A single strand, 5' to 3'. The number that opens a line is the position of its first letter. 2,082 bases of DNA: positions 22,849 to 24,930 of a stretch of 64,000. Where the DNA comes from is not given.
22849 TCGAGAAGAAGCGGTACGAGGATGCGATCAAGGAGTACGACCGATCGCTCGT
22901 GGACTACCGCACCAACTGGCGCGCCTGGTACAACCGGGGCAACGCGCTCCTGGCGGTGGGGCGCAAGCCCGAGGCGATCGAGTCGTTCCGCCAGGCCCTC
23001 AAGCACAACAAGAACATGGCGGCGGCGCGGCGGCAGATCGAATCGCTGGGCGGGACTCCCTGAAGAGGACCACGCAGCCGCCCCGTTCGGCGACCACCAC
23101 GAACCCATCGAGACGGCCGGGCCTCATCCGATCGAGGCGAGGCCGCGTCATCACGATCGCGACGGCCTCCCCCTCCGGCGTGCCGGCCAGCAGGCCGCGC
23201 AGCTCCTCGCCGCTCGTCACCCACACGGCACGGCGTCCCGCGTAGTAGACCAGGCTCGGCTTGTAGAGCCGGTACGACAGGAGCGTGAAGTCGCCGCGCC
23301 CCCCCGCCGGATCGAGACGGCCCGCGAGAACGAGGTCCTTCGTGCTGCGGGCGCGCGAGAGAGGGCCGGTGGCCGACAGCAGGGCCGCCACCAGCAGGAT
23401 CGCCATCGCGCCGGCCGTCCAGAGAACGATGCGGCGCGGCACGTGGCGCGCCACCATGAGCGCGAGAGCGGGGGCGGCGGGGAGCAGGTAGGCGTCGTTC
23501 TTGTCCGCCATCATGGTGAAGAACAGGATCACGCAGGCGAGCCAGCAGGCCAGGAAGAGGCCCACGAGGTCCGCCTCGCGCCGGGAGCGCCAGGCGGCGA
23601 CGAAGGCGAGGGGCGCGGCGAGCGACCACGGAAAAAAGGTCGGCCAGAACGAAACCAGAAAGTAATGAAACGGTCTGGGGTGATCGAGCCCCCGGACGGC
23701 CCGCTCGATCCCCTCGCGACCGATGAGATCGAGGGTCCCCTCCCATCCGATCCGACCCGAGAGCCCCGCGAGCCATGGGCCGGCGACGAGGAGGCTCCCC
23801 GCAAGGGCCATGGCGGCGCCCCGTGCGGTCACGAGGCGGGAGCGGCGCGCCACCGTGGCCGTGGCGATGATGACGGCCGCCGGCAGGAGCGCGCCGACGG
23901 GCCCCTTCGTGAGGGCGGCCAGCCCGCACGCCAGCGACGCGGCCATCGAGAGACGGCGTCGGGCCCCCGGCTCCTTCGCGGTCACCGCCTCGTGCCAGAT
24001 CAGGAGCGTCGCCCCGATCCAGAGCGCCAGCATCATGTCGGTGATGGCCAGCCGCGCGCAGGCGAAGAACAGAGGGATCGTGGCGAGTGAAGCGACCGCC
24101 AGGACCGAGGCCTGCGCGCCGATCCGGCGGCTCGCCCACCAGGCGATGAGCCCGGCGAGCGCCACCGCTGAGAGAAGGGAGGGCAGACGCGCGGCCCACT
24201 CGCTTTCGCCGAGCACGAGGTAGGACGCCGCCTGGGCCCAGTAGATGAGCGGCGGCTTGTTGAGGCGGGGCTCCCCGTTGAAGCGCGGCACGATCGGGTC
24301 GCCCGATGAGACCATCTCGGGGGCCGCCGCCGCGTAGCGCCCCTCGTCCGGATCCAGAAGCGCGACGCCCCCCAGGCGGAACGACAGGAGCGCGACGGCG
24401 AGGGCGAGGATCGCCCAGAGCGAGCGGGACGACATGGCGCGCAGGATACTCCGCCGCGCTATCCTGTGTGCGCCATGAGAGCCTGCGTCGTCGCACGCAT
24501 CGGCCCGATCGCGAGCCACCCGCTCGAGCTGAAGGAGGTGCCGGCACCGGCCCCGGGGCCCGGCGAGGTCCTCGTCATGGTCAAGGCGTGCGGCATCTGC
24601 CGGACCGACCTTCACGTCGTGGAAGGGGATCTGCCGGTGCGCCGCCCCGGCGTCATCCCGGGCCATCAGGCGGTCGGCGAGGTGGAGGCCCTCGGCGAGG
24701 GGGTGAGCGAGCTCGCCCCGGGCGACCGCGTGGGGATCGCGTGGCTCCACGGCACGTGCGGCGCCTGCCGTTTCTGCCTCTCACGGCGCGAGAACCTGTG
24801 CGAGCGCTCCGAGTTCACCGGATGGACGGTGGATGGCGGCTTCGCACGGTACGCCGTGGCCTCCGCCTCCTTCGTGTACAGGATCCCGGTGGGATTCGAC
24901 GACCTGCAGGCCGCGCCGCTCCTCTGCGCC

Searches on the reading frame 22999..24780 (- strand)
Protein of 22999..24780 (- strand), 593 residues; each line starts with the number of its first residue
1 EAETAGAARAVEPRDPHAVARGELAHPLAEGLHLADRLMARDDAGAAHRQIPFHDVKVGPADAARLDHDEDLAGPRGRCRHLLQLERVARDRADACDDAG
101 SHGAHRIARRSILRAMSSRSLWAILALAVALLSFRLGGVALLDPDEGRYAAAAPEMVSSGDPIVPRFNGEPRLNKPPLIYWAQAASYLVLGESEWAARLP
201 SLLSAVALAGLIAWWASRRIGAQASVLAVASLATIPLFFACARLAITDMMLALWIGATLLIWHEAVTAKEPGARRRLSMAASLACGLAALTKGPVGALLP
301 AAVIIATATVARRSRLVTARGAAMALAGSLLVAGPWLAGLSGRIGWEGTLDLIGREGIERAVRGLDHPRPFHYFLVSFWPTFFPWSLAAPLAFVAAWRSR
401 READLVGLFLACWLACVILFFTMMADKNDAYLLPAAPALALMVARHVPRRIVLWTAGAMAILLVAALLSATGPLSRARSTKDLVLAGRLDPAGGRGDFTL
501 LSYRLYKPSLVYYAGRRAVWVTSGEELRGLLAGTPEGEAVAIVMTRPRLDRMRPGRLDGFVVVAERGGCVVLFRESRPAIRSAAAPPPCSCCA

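Call 27: search_protein_families(library=pfam, proteins=[window:22999-24780:-], max_evalue=0.001)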
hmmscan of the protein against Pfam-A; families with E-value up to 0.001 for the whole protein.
window:22999-24780:- (593 aa): 2 families
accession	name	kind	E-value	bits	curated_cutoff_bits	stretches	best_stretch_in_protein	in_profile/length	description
PF13231.12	PMT_2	-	7.9e-17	62.4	26.1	1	174-337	1-158/160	Dolichyl-phosphate-mannose-protein mannosyltransferase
PF02366.24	PMT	-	3e-11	43.8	22.7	1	144-313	28-204/245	Dolichyl-phosphate-mannose-protein mannosyltransferase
